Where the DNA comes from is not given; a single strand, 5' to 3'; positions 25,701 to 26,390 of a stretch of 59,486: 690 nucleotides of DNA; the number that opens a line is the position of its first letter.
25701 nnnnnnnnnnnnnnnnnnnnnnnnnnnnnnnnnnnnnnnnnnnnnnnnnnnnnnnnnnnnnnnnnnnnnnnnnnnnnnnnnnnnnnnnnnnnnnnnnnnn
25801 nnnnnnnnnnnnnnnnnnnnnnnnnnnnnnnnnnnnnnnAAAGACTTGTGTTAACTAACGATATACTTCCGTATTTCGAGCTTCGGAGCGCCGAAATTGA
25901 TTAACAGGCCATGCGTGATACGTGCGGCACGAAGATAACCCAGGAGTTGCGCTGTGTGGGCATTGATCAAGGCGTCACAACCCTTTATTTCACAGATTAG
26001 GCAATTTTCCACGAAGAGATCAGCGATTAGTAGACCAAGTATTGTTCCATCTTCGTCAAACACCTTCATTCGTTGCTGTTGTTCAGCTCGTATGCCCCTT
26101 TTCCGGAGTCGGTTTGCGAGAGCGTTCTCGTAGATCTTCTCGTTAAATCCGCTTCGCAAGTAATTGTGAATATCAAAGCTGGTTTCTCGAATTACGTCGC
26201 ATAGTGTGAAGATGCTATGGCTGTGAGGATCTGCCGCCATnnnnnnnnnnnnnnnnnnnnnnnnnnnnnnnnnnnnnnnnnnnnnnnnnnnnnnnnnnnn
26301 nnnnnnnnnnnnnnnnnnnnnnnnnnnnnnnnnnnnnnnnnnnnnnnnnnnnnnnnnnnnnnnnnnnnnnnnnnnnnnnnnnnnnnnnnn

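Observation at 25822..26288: GxxExxY (PD-(D/E)XK-like) gene bracketed by 20-nt inverted repeats, inserted between allantoinase and allantoicase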

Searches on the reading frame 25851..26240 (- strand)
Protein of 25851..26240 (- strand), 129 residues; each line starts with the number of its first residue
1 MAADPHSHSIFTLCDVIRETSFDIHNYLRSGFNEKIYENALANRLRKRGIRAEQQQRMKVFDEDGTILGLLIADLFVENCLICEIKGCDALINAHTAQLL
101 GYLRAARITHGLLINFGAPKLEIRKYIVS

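Call 8: search_protein_families(library=pfam, proteins=[window:25851-26240:-], max_evalue=0.01)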
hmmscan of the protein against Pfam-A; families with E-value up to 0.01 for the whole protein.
window:25851-26240:- (129 aa): 1 family
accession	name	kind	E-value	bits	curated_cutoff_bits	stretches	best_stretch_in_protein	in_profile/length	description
PF13366.12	PDDEXK_3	-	2.5e-30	105.6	22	1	14-125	4-116/117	PD-(D/E)XK nuclease superfamily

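Call 9: search_protein_families(library=ncbifam, proteins=[window:25851-26240:-], max_evalue=0.01)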
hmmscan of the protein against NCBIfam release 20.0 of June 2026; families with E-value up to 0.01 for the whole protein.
window:25851-26240:- (129 aa): 1 family
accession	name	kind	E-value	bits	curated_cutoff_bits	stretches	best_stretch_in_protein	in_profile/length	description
TIGR04256.1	GxxExxY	subfamily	8.3e-33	113.2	35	1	14-127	3-116/116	GxxExxY protein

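Call 12: find_encoding_contigs(protein=window:25851-26240:-, flank=10000, max_places=10)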
Protein window:25851-26240:- (129 aa): 2 contigs read that carry it; 2 places shown.
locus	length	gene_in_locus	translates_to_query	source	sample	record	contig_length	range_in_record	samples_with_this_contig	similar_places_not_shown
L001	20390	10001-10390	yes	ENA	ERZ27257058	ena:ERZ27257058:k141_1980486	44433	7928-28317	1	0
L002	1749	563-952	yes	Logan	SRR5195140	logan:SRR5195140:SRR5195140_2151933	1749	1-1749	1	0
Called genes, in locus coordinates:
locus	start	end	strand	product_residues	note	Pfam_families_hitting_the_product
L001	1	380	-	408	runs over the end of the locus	PF00275:EPSP_synthase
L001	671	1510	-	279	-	-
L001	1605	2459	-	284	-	PF17827:PrmC_N, PF03602:Cons_hypoth95 (weak), PF05175:MTS, PF06325:PrmA, PF01170:UPF0020, PF12847:Methyltransf_18, PF13847:Methyltransf_31, PF13649:Methyltransf_25, +3 more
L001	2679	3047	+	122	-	PF18902:DUF5658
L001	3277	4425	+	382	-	PF00089:Trypsin, PF13365:Trypsin_2, PF13180:PDZ_2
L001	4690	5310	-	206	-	PF00719:Pyrophosphatase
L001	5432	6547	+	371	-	-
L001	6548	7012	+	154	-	PF13085:Fer2_3 (weak), PF00111:Fer2, PF01799:Fer2_2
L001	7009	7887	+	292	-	PF00941:FAD_binding_5, PF03450:CO_deh_flav_C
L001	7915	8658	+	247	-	PF06161:DUF975, PF25231:DUF7847 (weak)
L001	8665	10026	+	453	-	PF01979:Amidohydro_1, PF07969:Amidohydro_3 (weak)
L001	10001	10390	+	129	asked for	PF13366:PDDEXK_3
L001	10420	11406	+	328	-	PF03561:Allantoicase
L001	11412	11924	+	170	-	PF09349:OHCU_decarbox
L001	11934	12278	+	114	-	PF00576:Transthyretin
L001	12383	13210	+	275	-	PF06181:Urate_ox_N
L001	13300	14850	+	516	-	-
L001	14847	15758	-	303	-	PF07837:FTCD_N, PF02971:FTCD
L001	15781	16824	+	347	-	PF28475:DUF8413, PF01944:SpoIIM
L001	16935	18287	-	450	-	PF01882:DUF58, PF13519:VWA_2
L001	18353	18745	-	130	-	-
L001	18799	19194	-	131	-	-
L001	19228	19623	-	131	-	-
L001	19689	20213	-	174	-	PF00578:AhpC-TSA (weak), PF08534:Redoxin, PF13098:Thioredoxin_2 (weak)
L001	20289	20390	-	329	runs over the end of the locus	PF23914:TPR_CcmH_CycH (weak), PF13432:TPR_16 (weak), PF14559:TPR_19 (weak), PF00515:TPR_1 (weak), PF13424:TPR_12, PF13432:TPR_16, PF13432:TPR_16, PF14559:TPR_19, +14 more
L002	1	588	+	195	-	?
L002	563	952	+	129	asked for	PF13366:PDDEXK_3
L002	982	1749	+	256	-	?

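Call 14: find_homologous_proteins(query=window:25851-26240:-, max_evalue=1e-10)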
Query window:25851-26240:- (129 aa): 4252 proteins with E <= 1e-10 among 4268 candidates; the best 120 are listed.
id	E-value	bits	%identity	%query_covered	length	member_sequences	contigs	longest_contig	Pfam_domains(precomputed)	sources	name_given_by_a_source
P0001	6.0e-80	283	100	100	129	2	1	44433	PF13366.13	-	-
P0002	3.4e-73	261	91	100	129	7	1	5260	PF13366.13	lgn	-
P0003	6.3e-73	260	91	100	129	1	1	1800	PF13366.13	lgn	-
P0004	9.1e-73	260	91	100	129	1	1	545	PF13366.13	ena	-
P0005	4.7e-68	245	84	100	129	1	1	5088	PF13366.13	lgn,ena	-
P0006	2.7e-67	242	84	100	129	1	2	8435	PF13366.13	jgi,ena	-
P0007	6.7e-67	241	83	100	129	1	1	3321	PF13366.13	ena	-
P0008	6.8e-67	241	85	100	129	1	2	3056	PF13366.13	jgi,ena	jgi:GxxExxY protein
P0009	9.2e-67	241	84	100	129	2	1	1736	PF13366.13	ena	-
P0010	9.6e-67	241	84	100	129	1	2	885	PF13366.13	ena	-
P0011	1.3e-66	240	84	100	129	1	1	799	PF13366.13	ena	-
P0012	1.3e-66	240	84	100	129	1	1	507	PF13366.13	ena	-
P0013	1.5e-66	240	82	100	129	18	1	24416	PF13366.13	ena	-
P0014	3.5e-66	239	84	100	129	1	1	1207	PF13366.13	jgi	-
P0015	5.1e-66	238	81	100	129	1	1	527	PF13366.13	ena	-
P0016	6.1e-66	238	81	100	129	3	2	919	PF13366.13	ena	-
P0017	8.6e-66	237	83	100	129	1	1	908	PF13366.13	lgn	-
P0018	1.0e-65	237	83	100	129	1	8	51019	PF13366.13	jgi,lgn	jgi:GxxExxY protein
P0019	1.2e-65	237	83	100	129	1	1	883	PF13366.13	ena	-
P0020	1.3e-65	237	83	100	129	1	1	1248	PF13366.13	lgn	-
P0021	1.7e-65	236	83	98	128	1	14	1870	PF13366.13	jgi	jgi:GxxExxY protein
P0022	1.7e-65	236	81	100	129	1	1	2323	PF13366.13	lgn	-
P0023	1.7e-65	236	83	100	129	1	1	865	PF13366.13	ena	-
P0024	1.9e-65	236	83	98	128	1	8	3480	PF13366.13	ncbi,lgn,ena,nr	ncbi:MAG TPA: GxxExxY protein [Pyrinomonadaceae bacterium]|nr:GxxExxY protein [Pyrinomonadaceae bact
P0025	2.4e-65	236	83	98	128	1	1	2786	PF13366.13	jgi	-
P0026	2.7e-65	236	83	98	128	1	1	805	PF13366.13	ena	-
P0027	3.1e-65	236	81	100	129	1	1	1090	PF13366.13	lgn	-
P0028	4.2e-65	235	81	100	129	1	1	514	PF13366.13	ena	-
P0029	5.0e-65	235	83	98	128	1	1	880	PF13366.13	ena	-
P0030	5.3e-65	235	82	100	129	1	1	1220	PF13366.13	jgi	jgi:GxxExxY protein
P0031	6.2e-65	235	80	100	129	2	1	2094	PF13366.13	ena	-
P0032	6.4e-65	235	83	100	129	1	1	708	PF13366.13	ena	-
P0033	1.1e-64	234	81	100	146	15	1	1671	PF13366.13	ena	-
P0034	1.4e-64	234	81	100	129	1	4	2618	PF13366.13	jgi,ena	-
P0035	1.6e-64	233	83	100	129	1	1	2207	PF13366.13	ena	-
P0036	1.7e-64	233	81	100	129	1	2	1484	PF13366.13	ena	-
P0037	1.8e-64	233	83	100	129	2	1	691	PF13366.13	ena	-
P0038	1.8e-64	233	81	100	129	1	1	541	PF13366.13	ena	-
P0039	1.9e-64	233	82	98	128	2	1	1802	PF13366.13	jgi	jgi:GxxExxY protein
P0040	1.9e-64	233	81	100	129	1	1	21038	PF13366.13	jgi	jgi:GxxExxY protein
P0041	2.4e-64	233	81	100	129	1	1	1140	PF13366.13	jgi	jgi:GxxExxY protein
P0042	3.1e-64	232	81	100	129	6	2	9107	PF13366.13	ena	-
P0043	3.9e-64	232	81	100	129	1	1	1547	PF13366.13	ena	-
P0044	4.5e-64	232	81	100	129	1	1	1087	PF13366.13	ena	-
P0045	5.0e-64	232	81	100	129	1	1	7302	PF13366.13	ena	-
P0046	5.6e-64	232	80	100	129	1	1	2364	PF13366.13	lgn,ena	-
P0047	6.3e-64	231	80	100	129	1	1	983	PF13366.13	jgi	-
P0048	7.5e-64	231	82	100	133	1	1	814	PF13366.13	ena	-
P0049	8.7e-64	231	80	100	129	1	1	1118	PF13366.13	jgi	jgi:GxxExxY protein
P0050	8.7e-64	231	81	100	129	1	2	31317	PF13366.13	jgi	jgi:GxxExxY protein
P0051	8.8e-64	231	81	100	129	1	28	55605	PF13366.13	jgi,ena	jgi:GxxExxY protein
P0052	9.0e-64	231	81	100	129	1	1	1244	PF13366.13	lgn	-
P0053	1.2e-63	231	82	100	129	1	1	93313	PF13366.13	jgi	jgi:GxxExxY protein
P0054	1.4e-63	230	79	100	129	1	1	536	PF13366.13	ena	-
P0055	1.9e-63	230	78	100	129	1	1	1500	PF13366.13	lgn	-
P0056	2.2e-63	230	81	100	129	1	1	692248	PF13366.13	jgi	jgi:GxxExxY protein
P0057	2.3e-63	230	80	100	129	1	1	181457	PF13366.13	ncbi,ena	-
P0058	2.3e-63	230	81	100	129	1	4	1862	PF13366.13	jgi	jgi:GxxExxY protein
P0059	3.2e-63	229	78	100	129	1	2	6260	PF13366.13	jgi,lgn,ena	-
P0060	3.3e-63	229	81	100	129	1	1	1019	PF13366.13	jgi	jgi:GxxExxY protein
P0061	3.3e-63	229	81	100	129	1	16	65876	PF13366.13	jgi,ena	jgi:GxxExxY protein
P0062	3.4e-63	229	80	98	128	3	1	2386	PF13366.13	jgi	-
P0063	3.9e-63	229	81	100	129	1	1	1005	PF13366.13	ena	-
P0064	4.0e-63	229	81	100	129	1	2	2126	PF13366.13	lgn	-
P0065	4.4e-63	229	81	100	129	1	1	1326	PF13366.13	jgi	jgi:GxxExxY protein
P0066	4.5e-63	229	81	100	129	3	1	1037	PF13366.13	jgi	jgi:GxxExxY protein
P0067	4.6e-63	229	81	100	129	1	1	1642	PF13366.13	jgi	jgi:GxxExxY protein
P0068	6.1e-63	228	80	100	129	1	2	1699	PF13366.13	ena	-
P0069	6.2e-63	228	81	100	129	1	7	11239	PF13366.13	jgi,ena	jgi:GxxExxY protein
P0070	6.6e-63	228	81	100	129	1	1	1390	PF13366.13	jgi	jgi:GxxExxY protein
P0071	6.6e-63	228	80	100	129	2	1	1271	PF13366.13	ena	-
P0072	8.2e-63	228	78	100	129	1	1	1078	PF13366.13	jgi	-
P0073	9.5e-63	228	80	98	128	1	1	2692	PF13366.13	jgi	jgi:GxxExxY protein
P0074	1.2e-62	227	80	100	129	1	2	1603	PF13366.13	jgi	jgi:GxxExxY protein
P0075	1.4e-62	227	80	100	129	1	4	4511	PF13366.13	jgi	jgi:GxxExxY protein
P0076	1.5e-62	227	78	100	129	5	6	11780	PF13366.13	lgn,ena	-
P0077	1.6e-62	227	79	100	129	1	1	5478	PF13366.13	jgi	jgi:GxxExxY protein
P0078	1.7e-62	227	80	100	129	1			PF13366.13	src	-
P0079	1.7e-62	227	81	96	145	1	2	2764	PF13366.13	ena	-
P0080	1.7e-62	227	80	100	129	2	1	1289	PF13366.13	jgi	jgi:GxxExxY protein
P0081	1.7e-62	227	80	100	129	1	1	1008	PF13366.13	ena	-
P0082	2.6e-62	226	77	100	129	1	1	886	PF13366.13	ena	-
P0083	3.5e-62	226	79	100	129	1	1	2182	PF13366.13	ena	-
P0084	3.6e-62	226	78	100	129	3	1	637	PF13366.13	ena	-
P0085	5.9e-62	225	78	100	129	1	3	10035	PF13366.13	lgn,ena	-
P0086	6.2e-62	225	80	100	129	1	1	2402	PF13366.13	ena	-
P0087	6.9e-62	225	78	100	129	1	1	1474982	PF13366.13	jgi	jgi:GxxExxY protein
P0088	1.1e-61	224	78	100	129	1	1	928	PF13366.13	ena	-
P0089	1.7e-61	224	78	98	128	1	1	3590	PF13366.13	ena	-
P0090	3.0e-61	223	78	100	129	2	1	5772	PF13366.13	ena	-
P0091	5.2e-61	222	78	100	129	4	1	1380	PF13366.13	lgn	-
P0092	5.8e-61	222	77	100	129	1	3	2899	PF13366.13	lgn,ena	-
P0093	5.9e-61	222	77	100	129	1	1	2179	PF13366.13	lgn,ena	-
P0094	7.1e-61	222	80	98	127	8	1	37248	PF13366.13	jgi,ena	jgi:GxxExxY protein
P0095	8.2e-61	221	78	100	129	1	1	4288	PF13366.13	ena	-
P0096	9.7e-61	221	77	100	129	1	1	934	PF13366.13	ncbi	-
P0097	1.2e-60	221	79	100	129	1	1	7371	PF13366.13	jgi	jgi:GxxExxY protein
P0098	1.2e-60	221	77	98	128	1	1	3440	PF13366.13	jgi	jgi:GxxExxY protein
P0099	1.8e-60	220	79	96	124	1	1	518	PF13366.13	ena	-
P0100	2.6e-60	220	79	100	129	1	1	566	PF13366.13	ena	-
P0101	2.9e-60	220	78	100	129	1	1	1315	PF13366.13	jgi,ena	-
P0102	2.9e-60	220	77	100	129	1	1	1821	PF13366.13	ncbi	-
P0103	3.0e-60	220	77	100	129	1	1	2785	PF13366.13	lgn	-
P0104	3.0e-60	220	77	100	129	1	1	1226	PF13366.13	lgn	-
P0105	4.1e-60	219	76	100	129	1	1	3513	PF13366.13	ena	-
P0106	4.8e-60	219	77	98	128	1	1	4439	PF13366.13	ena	-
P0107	5.8e-60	219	77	100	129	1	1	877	PF13366.13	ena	-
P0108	5.8e-60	219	76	100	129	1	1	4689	PF13366.13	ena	-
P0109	6.1e-60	219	77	100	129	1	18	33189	PF13366.13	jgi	jgi:GxxExxY protein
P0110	6.1e-60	219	83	94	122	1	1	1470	PF13366.13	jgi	jgi:GxxExxY protein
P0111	6.7e-60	218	78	100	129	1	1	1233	PF13366.13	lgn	-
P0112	7.6e-60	218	78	100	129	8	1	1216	PF13366.13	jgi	-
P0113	8.1e-60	218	75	100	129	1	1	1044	PF13366.13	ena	-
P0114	1.8e-59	217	76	100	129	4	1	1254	PF13366.13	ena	-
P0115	3.0e-59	216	76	100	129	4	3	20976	PF13366.13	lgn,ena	-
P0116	3.6e-59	216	74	100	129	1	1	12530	PF13366.13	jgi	jgi:GxxExxY protein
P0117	5.2e-59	216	76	100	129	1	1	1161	PF13366.13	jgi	jgi:GxxExxY protein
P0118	5.4e-59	215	78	100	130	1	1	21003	PF13366.13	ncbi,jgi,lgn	ncbi:MAG TPA: GxxExxY protein [Pyrinomonadaceae bacterium]|jgi:GxxExxY protein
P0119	5.7e-59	215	76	100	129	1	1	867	PF13366.13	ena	-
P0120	6.4e-59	215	77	99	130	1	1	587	PF13366.13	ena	-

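Call 15: find_related_loci(query=window:25851-26240:-, collection=genome_contigs, flank=10000)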
Query window:25851-26240:- (129 aa) in genome_contigs; peptide patterns used: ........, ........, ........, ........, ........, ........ (x = any residue, [..] = any of these).
172 stretches matched a pattern; 74 encode a relative of the query (tblastn E <= 1e-3); 74 distinct loci.
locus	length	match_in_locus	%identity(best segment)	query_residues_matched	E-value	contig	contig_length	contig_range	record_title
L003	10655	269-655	91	1-129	4e-78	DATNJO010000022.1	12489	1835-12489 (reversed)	MAG TPA_asm: Pyrinomonadaceae bacterium isolate SMAG_U11401 k141_480, whole genome shotgun sequence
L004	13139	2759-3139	78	1-127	2e-60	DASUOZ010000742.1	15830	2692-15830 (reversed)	MAG TPA_asm: Pyrinomonadaceae bacterium isolate SMAG_U1641 k141_443779, whole genome shotgun sequence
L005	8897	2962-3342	72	1-127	3e-59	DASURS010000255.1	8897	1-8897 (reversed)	MAG TPA_asm: Pyrinomonadaceae bacterium isolate SMAG_U1713 k141_791193, whole genome shotgun sequence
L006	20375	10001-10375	69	5-129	1e-57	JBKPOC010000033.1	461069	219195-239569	MAG: Acidobacteriota bacterium isolate GS_HAYS_MAG_00024 GS_HAYS_000001847459, whole genome shotgun sequence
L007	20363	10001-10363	69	9-129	3e-51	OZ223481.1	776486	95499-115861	MAG: uncultured Ruficoccus sp. isolate b2a3d85c-2e17-47e2-9e32-7ac6437316b9 genome assembly, chromosome: 10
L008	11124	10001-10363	66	9-129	9e-51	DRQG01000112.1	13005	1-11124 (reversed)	MAG TPA_asm: Caldithrix abyssi isolate HyVt-577 HyVt-577_k145_570961, whole genome shotgun sequence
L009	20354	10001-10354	66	9-126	1e-49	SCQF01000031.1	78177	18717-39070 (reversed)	MAG: Verrucomicrobia bacterium isolate DP16D_bin.41 DP16D_bin.41-51121, whole genome shotgun sequence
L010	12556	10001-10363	64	9-129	1e-49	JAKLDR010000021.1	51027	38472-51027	MAG: Planctomycetota bacterium isolate RA.bin114 RA.bin114_21, whole genome shotgun sequence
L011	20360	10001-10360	65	9-128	3e-49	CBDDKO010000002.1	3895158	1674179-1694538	MAG: Phycisphaeraceae bacterium isolate 5c304ce6-e799-4196-a782-46aad2a31026 genome assembly, contig: contig_2, whole ge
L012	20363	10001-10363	64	9-129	4e-49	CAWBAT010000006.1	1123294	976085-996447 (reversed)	MAG: uncultured Acidimicrobiia bacterium isolate MFD02979.bin.1.148 genome assembly, contig: contig_73118, whole genome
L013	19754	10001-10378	61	1-129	7e-49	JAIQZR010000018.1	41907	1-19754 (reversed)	MAG: Candidatus Scalindua sp. isolate OFTM180 OFTM180_17, whole genome shotgun sequence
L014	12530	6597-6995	59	3-129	9e-49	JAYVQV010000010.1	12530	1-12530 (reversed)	MAG: Limisphaerales bacterium isolate GL72_UP_metabinner_105_sub GL72_UP_metabinner_105_sub_9, whole genome shotgun sequ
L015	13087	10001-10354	64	9-126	1e-48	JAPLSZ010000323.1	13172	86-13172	MAG: Kiritimatiellaeota bacterium isolate LacPavin_0419_WC90_MAG_64_8 LacPavin_0419_WC90_scaffold_260951, whole genome s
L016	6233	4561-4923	66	9-129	8e-49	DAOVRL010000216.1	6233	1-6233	MAG TPA_asm: Sedimentisphaerales bacterium isolate CSMAG_1600 CSMAG_1600_k141_658391_length_6233_cov_31.8288, whole geno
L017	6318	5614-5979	62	4-129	4e-48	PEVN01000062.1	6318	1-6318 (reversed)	MAG: Armatimonadetes bacterium CG06_land_8_20_14_3_00_66_21 CG06_land_8_20_14_3.00_150_scaffold_9104_c, whole genome sho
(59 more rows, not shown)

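Call 23: search_solved_structures(query=window:25851-26240:-, max_evalue=1, show_alignments=2)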
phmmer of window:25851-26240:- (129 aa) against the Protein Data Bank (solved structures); distinct sequences matched with E-value up to 1: 0.

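Call 25: find_encoding_contigs(protein=P0051, flank=3000, max_places=10)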
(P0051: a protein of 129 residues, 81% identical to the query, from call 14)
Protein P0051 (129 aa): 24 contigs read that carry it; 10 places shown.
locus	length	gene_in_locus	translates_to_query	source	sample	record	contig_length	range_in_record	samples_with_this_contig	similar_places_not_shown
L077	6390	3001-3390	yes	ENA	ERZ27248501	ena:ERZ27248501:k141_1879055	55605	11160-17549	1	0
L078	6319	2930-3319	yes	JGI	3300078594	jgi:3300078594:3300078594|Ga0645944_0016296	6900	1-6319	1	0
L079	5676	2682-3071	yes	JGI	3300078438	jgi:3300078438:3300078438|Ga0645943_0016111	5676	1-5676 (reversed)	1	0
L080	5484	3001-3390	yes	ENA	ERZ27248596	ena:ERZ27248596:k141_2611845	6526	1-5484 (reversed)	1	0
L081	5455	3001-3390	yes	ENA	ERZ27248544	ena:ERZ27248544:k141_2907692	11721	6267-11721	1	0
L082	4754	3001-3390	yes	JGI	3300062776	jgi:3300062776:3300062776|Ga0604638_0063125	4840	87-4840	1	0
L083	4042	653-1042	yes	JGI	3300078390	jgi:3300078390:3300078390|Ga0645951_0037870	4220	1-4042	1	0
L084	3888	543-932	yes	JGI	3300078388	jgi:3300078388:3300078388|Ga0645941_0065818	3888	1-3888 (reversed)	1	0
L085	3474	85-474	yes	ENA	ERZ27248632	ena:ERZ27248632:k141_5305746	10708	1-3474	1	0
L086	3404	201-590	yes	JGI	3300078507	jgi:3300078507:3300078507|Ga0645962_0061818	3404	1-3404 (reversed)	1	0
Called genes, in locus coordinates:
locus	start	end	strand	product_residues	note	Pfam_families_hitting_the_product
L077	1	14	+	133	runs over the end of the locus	PF00111:Fer2 (weak), PF01799:Fer2_2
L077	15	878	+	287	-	PF00941:FAD_binding_5, PF03450:CO_deh_flav_C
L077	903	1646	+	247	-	PF06161:DUF975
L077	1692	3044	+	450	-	PF01979:Amidohydro_1, PF12890:DHOase (faint), PF07969:Amidohydro_3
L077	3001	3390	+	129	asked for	PF13366:PDDEXK_3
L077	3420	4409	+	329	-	PF03561:Allantoicase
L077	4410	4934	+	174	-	PF09349:OHCU_decarbox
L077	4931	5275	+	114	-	PF00576:Transthyretin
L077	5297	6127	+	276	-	PF06181:Urate_ox_N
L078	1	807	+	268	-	?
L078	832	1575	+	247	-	PF06161:DUF975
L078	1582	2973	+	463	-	PF01979:Amidohydro_1, PF12890:DHOase (faint), PF07969:Amidohydro_3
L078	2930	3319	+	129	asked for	PF13366:PDDEXK_3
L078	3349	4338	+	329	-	PF03561:Allantoicase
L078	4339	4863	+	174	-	PF09349:OHCU_decarbox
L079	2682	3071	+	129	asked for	PF13366:PDDEXK_3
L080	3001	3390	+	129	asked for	PF13366:PDDEXK_3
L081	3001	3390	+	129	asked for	PF13366:PDDEXK_3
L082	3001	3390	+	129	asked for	PF13366:PDDEXK_3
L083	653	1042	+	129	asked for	PF13366:PDDEXK_3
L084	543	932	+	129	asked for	PF13366:PDDEXK_3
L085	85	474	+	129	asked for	PF13366:PDDEXK_3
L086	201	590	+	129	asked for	PF13366:PDDEXK_3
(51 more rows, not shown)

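Call 54: search_protein_families(library=pfam, proteins=[L016:3903-4325:+], max_evalue=0.001)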
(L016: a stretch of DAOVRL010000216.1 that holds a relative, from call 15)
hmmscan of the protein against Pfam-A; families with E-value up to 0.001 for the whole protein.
L016:3903-4325:+ (140 aa): 1 family
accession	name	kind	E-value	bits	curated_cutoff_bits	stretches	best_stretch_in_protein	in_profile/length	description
PF14106.11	DUF4279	-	7.6e-17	62.1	25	1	23-134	5-114/116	Domain of unknown function (DUF4279)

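Call 61: predict_structure(alignment_id=A1)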
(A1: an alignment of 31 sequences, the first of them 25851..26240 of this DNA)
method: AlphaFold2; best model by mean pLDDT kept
length: 129 residues; sequences in the alignment: 31
mean_pLDDT: 58.2   pTM: 0.53
mean pLDDT of the five models: 58.2, 54.3, 52.2, 45.1, 44.5
residues with pLDDT >= 90: 0; 70-90: 26; 50-70: 58; < 50: 45
segments of 3 or more residues with pLDDT < 50: 1-6, 87-100, 102-110, 115-123, 125-129
pLDDT, mean of each block of 10 residues (from residue 1): 48 71 63 69 81 65 56 62 51 46 47 49 47
secondary structure, 60 per line:
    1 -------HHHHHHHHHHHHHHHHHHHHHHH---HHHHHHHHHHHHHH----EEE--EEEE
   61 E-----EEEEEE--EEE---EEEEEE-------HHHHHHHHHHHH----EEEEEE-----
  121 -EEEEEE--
elements in order: H8-30 H34-47 E52-54 E57-61 E67-72 E75-77 E81-86 H94-105 E110-115 E122-127
